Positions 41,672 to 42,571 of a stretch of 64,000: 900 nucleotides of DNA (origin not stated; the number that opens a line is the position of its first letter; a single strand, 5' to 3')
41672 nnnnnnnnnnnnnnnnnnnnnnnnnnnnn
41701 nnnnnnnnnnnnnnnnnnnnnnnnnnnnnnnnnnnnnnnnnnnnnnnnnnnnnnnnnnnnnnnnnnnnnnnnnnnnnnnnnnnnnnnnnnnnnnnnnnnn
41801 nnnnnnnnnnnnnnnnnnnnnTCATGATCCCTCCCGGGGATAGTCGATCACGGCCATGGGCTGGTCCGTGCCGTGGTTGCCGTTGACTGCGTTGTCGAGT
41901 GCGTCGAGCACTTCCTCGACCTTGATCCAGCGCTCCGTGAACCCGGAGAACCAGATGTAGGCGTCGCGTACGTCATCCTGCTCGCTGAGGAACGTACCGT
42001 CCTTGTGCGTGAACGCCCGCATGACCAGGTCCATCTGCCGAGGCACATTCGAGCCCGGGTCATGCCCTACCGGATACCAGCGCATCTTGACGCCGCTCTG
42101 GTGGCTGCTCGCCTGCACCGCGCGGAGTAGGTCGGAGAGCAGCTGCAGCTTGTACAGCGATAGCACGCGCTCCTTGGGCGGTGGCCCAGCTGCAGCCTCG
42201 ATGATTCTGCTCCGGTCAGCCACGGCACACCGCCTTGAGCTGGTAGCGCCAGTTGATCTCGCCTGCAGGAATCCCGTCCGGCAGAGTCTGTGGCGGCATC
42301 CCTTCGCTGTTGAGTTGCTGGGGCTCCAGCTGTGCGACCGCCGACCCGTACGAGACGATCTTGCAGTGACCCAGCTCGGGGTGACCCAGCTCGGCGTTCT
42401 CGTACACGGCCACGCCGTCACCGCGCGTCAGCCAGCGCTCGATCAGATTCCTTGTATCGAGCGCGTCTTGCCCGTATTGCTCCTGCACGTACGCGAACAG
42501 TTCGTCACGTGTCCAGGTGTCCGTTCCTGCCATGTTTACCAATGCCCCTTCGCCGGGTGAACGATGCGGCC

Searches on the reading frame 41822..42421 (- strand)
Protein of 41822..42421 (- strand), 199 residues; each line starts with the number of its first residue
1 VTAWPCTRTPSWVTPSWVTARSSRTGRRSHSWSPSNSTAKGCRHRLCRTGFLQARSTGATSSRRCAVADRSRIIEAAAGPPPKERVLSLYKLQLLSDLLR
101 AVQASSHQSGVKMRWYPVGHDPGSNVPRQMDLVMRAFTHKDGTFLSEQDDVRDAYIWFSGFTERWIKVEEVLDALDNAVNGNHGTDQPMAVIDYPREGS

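Call 28: search_protein_families(library=phrogs, proteins=[window:41822-42421:-], max_evalue=0.01)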
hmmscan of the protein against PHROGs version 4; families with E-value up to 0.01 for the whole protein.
window:41822-42421:- (199 aa): 1 family
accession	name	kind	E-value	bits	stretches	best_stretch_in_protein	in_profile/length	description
phrog_31288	-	unknown function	0.00043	21.5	1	121-177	29-87/96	-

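Call 29: search_protein_families(library=pfam, proteins=[window:41822-42421:-], max_evalue=0.01)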
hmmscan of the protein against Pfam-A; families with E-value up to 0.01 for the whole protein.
window:41822-42421:- (199 aa): 0 families
